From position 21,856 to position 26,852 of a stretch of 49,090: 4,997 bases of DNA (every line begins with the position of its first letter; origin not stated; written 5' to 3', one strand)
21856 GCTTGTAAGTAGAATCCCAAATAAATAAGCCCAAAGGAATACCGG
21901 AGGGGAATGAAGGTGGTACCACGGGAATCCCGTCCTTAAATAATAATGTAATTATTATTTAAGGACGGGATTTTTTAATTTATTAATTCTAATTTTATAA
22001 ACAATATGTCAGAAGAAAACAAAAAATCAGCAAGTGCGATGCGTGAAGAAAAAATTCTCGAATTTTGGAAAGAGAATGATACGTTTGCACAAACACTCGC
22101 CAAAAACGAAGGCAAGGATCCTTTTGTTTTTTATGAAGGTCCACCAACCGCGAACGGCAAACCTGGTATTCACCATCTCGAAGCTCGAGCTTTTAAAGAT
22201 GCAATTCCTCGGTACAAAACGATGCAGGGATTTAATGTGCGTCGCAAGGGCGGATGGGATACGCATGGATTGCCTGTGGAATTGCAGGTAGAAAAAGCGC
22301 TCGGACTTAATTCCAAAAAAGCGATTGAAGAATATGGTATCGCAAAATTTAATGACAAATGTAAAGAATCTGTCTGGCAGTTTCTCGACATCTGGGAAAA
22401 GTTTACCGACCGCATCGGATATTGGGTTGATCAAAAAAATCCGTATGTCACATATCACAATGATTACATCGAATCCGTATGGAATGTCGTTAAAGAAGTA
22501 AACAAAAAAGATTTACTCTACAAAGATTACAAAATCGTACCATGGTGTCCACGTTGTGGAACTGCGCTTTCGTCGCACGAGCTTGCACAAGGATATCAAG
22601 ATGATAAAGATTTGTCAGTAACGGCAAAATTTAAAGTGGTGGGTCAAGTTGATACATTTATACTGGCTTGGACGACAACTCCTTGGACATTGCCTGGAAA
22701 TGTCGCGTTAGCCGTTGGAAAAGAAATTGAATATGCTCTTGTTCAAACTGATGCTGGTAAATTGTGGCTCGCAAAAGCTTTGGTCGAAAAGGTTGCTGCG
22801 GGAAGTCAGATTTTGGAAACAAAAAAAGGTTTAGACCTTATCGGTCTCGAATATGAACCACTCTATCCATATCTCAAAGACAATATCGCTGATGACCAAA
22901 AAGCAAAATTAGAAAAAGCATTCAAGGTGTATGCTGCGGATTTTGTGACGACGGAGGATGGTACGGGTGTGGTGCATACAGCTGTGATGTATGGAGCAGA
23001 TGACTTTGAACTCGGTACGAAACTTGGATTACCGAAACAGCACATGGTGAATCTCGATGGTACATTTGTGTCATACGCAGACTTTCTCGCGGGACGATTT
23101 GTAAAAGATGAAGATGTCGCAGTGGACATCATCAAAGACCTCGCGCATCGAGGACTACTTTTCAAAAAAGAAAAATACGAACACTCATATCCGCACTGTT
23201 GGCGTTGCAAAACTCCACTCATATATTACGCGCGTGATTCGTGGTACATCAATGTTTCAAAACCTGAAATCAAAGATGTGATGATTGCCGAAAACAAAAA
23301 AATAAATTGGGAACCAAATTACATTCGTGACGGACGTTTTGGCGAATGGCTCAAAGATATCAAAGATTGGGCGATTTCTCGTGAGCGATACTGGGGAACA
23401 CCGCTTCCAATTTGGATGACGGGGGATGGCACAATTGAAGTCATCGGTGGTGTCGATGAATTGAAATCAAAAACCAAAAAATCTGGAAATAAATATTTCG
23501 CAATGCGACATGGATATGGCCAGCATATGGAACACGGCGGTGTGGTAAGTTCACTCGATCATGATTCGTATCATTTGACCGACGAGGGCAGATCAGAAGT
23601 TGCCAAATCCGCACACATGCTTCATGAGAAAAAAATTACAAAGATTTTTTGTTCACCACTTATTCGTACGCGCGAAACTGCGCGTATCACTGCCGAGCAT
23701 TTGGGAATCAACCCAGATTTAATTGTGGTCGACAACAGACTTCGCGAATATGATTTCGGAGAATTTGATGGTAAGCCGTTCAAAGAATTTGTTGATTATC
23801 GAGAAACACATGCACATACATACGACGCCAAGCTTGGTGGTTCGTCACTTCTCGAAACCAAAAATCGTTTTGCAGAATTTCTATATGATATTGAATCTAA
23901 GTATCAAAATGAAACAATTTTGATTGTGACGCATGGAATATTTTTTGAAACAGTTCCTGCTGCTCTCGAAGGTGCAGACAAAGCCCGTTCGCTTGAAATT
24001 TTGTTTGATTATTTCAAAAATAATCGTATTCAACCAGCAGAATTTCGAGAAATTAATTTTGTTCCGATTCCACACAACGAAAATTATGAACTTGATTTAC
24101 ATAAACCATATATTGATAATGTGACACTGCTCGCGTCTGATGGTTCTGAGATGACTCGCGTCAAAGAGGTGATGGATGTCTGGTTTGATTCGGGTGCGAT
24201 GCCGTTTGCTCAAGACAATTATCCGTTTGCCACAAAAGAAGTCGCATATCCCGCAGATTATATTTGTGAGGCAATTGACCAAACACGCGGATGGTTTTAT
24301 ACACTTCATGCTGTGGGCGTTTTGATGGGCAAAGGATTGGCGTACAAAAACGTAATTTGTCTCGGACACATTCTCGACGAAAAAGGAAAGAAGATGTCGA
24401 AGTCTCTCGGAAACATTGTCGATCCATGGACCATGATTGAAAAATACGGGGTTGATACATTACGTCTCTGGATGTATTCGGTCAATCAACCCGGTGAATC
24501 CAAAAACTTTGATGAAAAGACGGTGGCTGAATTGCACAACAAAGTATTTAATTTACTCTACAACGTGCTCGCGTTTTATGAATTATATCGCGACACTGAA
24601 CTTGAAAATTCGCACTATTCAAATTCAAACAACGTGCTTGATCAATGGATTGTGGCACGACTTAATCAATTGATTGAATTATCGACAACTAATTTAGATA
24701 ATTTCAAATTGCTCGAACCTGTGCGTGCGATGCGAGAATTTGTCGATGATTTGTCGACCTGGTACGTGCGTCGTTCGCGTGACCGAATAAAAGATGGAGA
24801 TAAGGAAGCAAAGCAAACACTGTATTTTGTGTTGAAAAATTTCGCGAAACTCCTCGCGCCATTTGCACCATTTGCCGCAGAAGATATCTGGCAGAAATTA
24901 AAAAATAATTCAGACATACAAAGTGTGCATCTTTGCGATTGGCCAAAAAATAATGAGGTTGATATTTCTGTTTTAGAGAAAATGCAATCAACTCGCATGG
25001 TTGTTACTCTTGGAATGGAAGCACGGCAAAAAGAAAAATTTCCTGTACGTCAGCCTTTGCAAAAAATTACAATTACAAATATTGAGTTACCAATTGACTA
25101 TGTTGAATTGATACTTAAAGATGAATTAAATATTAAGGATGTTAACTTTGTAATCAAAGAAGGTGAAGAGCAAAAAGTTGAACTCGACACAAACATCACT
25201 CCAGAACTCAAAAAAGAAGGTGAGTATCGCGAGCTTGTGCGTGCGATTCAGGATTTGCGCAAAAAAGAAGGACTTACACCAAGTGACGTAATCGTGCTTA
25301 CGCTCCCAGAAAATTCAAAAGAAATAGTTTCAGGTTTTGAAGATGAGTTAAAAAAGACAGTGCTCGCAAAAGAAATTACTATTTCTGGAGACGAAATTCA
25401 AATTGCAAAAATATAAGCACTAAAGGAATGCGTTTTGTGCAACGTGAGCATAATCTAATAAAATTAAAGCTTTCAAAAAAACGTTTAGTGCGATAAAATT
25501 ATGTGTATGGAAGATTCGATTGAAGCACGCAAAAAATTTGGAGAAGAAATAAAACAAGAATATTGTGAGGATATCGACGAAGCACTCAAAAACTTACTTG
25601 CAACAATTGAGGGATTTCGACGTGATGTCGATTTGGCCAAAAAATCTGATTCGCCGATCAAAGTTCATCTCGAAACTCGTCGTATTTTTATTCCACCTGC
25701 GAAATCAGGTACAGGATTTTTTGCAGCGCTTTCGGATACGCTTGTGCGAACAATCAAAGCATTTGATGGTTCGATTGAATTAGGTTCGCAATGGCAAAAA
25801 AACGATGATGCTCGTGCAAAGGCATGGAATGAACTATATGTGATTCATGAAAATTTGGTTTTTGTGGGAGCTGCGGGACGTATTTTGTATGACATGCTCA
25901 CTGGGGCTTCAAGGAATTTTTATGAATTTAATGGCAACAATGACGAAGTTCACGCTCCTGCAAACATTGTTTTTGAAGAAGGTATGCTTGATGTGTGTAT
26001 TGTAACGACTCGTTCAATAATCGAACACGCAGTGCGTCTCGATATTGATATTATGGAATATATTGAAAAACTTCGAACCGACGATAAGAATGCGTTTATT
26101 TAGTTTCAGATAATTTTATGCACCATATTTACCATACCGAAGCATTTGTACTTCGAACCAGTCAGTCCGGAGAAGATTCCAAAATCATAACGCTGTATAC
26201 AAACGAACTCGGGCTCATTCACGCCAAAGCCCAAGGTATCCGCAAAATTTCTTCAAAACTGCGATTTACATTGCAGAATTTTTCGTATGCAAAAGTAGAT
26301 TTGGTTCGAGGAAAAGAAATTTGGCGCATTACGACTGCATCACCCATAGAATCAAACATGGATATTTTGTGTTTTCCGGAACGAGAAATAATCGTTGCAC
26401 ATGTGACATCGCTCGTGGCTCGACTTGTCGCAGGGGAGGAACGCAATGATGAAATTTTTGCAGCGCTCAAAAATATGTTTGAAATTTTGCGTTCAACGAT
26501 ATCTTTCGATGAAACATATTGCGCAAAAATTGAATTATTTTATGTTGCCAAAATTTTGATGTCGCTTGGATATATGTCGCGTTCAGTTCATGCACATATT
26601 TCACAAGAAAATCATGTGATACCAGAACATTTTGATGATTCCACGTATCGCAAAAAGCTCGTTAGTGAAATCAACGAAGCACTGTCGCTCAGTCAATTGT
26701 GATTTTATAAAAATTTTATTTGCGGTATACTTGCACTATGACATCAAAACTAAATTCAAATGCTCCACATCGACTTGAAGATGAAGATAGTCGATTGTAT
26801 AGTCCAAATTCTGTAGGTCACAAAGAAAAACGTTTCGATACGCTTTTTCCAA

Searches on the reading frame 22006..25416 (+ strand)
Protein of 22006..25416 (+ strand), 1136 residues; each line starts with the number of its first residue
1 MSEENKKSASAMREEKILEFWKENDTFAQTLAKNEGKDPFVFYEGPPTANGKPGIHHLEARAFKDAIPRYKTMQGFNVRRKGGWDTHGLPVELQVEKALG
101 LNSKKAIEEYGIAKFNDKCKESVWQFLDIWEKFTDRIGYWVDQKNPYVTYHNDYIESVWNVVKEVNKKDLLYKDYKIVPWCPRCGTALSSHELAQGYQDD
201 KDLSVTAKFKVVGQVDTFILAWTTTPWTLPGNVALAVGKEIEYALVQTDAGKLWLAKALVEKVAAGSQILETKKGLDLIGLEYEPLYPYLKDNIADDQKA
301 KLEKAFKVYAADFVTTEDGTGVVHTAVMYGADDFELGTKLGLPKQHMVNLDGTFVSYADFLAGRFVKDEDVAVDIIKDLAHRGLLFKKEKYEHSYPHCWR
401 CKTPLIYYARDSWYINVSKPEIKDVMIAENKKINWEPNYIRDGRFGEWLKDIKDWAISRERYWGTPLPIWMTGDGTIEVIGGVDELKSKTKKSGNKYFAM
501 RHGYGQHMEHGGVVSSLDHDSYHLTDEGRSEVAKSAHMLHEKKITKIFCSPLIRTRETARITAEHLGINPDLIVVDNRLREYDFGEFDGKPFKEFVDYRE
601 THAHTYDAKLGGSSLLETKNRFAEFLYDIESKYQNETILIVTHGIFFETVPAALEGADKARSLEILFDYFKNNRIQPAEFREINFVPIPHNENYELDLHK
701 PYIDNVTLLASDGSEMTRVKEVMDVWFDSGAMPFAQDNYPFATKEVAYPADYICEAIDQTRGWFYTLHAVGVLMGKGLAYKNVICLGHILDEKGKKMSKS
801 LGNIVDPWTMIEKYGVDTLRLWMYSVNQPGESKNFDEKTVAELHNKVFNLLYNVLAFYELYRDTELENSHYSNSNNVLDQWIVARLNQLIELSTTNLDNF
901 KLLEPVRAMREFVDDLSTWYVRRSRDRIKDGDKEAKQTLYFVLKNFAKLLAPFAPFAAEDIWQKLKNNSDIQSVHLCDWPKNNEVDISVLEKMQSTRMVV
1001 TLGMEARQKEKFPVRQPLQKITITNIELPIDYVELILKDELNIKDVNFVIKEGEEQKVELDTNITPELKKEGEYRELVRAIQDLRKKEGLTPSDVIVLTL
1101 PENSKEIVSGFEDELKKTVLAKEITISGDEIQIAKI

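Call 5: search_protein_families(library=pfam, proteins=[window:22006-25416:+])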
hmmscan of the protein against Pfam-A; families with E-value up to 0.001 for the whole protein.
window:22006-25416:+ (1136 aa): 5 families
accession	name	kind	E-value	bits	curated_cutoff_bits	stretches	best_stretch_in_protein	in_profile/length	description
PF00133.28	tRNA-synt_1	-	5e-115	385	22.7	2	16-496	1-273/414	tRNA synthetases class I (I, L, M and V)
PF08264.19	Anticodon_1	-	5.3e-30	104.7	25.1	1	879-1020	1-146/148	Anticodon-binding domain of tRNA ligase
PF00300.27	His_Phos_1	-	7.3e-27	94.7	21.7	1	500-668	4-172/194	Histidine phosphatase superfamily (branch 1)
PF09334.17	tRNA-synt_1g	-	9.1e-20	71.2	20.1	2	764-847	295-378/391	tRNA synthetases class I (M)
PF19302.4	DUF5915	-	1.9e-15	57.3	27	1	1050-1129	94-175/195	Domain of unknown function (DUF5915)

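Call 10: search_protein_families(library=ncbifam, proteins=[window:22006-25416:+])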
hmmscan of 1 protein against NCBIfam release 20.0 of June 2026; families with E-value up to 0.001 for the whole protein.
window:22006-25416:+ (1136 aa): 26 families (the best 25 are shown)
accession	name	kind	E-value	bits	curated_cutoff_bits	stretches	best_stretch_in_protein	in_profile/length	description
TIGR00392.1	ileS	equivalog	2.3e-262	873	621.4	2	6-497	4-506/861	isoleucine--tRNA ligase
NF000258.1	MupB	exception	8.4e-225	748.9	1900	2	11-473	6-459/1033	mupirocin-resistant isoleucine--tRNA ligase MupB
NF000257.1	MupA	exception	2.7e-222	740.5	1900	3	15-479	10-461/1024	mupirocin-resistant isoleucine--tRNA ligase MupA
TIGR00422.1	valS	equivalog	2.2e-119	399.8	612.1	3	714-1079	442-815/863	valine--tRNA ligase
NF009687.0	PRK13208.1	equivalog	6.5e-113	378.5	738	3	713-1056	449-796/801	valine--tRNA ligase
NF004349.1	PRK05729.1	equivalog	2.6e-101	340.2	704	3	714-1025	432-743/860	valine--tRNA ligase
NF040702.1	ileS_w_GNAT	exception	2.9e-101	339.8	1999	3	10-251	19-273/1100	isoleucine--tRNA ligase, N-acetyltransferase domain-containing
NF011492.0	PRK14900.1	equivalog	1.2e-68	232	1783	3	713-1001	447-747/1044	valine--tRNA ligase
NF000540.1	alt_ValS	exception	7.6e-56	189.6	900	3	720-1040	496-817/827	valine--tRNA ligase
NF008957.0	PRK12300.1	subfamily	2.6e-52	177.9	677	3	764-1129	596-924/946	leucine--tRNA ligase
TIGR00395.1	leuS_arch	equivalog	2e-46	158.5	648.5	3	748-1125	572-913/938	leucine--tRNA ligase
TIGR00396.1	leuS_bact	equivalog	8.3e-33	113.5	548.4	3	794-1016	603-803/843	leucine--tRNA ligase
TIGR00398.1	metG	equivalog_domain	2.1e-26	92.7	336.35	2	771-973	302-509/530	methionine--tRNA ligase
NF038349.1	dPGM_arch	equivalog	3e-20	72.9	225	1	500-644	4-138/194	2,3-diphosphoglycerate-dependent phosphoglycerate mutase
NF005567.0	PRK07238.1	equivalog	6.3e-20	71.8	326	1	496-643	179-326/378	bifunctional RNase H/acid phosphatase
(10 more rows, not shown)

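Call 66: find_encoding_contigs(protein=window:22006-25416:+, flank=10000, max_places=6)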
Protein window:22006-25416:+ (1136 aa): 2 contigs read that carry it; 1 place shown.
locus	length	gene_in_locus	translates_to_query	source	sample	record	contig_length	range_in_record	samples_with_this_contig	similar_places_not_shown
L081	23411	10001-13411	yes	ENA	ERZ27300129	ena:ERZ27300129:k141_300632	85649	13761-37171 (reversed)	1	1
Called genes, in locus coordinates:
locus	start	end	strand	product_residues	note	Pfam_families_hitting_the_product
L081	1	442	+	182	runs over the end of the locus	PF02357:NusG, PF00467:KOW (weak)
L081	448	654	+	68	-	-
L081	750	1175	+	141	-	PF03946:Ribosomal_L11_N, PF00298:Ribosomal_L11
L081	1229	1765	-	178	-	PF22769:DCD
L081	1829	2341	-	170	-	PF00186:DHFR_1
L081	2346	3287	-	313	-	PF00303:Thymidylat_synt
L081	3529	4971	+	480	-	PF00270:DEAD, PF04851:ResIII (weak), PF16203:ERCC3_RAD25_C (faint), PF00271:Helicase_C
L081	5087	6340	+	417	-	PF00464:SHMT, PF00155:Aminotran_1_2 (weak)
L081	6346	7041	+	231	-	PF01712:dNK (faint), PF02223:Thymidylate_kin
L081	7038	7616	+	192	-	-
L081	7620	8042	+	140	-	PF00692:dUTPase, PF22769:DCD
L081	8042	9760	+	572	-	PF03485:Arg_tRNA_synt_N, PF00750:tRNA-synt_1d, PF05746:DALR_1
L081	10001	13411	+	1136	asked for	PF00133:tRNA-synt_1, PF00300:His_Phos_1, PF00133:tRNA-synt_1, PF09334:tRNA-synt_1g, PF08264:Anticodon_1, PF19302:DUF5915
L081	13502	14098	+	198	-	-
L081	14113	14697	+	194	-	PF11967:RecO_N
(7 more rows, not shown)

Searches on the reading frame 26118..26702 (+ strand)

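Call 5: search_protein_families(library=pfam, proteins=[window:26118-26702:+])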
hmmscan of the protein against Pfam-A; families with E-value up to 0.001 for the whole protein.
window:26118-26702:+ (194 aa): 1 family
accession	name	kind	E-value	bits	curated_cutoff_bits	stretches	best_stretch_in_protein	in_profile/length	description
PF11967.14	RecO_N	-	4.7e-16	59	27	1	1-79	1-79/80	Recombination protein O N terminal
